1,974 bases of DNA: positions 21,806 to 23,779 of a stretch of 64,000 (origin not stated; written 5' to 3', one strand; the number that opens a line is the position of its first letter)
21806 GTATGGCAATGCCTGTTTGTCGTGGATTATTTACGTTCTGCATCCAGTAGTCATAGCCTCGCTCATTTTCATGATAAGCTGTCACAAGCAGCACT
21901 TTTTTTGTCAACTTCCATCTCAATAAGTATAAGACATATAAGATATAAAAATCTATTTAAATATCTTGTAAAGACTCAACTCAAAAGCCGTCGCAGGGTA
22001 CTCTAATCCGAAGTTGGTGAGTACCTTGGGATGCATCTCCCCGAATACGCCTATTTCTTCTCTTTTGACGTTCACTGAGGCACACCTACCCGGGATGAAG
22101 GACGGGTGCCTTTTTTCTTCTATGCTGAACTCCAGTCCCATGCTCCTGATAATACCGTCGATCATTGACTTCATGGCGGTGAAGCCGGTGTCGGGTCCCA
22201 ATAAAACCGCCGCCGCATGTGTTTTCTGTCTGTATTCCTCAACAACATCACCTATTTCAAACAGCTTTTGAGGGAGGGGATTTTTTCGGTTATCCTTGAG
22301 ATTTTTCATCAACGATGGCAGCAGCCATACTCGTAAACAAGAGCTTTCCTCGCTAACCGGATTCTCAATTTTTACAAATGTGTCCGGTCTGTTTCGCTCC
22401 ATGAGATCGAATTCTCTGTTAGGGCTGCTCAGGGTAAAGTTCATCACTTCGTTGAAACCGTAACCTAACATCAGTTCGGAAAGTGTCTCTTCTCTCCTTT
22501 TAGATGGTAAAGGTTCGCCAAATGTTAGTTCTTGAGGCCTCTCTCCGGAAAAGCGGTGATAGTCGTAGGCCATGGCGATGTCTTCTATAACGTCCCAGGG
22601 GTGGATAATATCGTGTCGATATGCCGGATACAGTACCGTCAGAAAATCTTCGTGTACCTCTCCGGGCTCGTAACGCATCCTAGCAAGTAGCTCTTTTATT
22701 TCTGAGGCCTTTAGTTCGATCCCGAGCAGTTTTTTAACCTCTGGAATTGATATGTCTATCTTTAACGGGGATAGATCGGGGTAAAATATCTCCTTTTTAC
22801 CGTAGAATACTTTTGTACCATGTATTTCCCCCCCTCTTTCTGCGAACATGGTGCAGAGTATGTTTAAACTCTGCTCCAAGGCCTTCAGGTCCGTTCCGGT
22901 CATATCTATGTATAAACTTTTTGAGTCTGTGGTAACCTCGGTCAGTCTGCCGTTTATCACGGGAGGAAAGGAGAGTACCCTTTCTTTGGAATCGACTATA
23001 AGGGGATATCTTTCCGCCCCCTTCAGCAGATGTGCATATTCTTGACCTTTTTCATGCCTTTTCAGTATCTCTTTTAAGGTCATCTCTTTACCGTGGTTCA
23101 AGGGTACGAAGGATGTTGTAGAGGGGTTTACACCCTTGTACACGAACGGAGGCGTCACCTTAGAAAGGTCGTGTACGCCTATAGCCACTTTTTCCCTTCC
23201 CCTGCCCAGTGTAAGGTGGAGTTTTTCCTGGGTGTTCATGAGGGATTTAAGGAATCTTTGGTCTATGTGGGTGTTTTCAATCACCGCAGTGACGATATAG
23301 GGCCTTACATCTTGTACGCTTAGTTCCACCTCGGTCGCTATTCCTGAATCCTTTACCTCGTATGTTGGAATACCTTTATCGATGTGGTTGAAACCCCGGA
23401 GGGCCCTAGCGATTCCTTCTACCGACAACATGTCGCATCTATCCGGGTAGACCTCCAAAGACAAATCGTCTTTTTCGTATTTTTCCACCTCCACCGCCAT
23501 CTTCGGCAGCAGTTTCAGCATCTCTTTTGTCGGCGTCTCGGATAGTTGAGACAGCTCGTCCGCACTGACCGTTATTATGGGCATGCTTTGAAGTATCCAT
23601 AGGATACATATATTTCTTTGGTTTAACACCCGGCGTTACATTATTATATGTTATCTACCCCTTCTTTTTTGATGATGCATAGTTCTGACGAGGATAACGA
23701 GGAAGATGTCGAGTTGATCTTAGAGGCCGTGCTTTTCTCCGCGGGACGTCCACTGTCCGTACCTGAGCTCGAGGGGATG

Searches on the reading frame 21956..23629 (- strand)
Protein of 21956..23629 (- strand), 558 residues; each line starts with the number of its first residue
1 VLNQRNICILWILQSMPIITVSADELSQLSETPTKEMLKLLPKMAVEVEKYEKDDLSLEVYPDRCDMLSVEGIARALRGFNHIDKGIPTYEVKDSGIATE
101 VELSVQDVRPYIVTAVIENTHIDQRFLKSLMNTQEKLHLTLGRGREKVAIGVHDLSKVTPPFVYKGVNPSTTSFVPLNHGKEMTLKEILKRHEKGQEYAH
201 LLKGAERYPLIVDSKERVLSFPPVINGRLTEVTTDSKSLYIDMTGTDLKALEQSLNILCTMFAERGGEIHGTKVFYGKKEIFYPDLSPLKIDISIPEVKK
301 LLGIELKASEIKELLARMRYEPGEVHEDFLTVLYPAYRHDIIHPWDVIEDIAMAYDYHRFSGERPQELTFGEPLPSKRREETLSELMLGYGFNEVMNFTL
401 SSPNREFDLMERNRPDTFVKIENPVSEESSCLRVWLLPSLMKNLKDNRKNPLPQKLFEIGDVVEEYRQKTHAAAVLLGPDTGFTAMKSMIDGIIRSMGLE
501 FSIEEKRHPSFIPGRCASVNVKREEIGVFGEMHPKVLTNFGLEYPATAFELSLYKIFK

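Call 21: search_protein_families(library=pfam, proteins=[window:21956-23629:-], max_evalue=0.001)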
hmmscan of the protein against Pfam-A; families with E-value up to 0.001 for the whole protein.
window:21956-23629:- (558 aa): 4 families
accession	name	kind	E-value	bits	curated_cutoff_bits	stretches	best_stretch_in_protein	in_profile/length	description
PF17759.6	tRNA_synthFbeta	-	2.4e-46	158.3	22.4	1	369-553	11-214/214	Phenylalanyl tRNA synthetase beta chain CLM domain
PF03484.21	B5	-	1.1e-21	77.3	28.6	1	291-357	1-67/67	tRNA synthetase B5 domain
PF03483.22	B3_4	-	7.3e-07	29.4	29.3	1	124-252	32-133/174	B3/4 domain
PF01409.25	tRNA-synt_2d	-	5.8e-06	26.4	19.8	1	375-553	18-219/246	tRNA synthetases class II core domain (F)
